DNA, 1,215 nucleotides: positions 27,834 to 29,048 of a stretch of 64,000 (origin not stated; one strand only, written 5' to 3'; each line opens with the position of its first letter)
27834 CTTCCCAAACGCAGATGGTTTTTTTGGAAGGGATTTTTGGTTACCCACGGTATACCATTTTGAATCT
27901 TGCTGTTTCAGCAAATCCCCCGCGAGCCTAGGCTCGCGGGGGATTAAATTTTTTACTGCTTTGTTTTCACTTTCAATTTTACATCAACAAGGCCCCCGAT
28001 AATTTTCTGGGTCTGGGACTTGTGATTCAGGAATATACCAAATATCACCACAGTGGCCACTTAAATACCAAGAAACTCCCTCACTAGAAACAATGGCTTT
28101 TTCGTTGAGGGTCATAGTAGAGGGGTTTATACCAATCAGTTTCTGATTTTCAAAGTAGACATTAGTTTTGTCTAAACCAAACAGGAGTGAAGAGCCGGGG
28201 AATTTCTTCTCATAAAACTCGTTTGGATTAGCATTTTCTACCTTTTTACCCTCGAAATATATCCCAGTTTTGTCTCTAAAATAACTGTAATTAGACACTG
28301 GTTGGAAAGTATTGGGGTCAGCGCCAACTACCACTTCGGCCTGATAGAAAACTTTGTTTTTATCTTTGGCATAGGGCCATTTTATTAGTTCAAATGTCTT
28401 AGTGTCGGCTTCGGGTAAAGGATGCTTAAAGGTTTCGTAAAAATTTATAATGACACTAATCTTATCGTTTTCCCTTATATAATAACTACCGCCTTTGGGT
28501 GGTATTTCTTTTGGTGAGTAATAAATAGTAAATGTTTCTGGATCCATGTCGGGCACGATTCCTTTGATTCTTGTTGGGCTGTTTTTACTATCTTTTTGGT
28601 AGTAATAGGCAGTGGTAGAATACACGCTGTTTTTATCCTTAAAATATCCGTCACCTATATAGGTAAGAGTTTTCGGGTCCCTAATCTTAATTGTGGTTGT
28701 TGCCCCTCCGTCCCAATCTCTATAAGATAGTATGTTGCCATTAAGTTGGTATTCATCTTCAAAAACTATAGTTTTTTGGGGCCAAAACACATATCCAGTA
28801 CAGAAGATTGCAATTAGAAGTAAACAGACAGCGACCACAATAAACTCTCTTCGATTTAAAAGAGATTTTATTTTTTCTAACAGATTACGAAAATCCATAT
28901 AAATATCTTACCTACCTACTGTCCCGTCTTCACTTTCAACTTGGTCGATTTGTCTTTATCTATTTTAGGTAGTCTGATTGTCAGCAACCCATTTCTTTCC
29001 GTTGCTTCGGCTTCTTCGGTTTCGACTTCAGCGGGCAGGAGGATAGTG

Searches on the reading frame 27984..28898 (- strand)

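Call 85: search_protein_families(library=pfam, proteins=[window:27984-28898:-], max_evalue=0.001)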
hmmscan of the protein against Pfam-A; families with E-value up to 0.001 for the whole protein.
window:27984-28898:- (304 aa): 1 family
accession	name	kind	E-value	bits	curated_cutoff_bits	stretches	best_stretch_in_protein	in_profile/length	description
PF13644.11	DKNYY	-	6.3e-23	82.4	25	2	69-218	14-141/141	DKNYY family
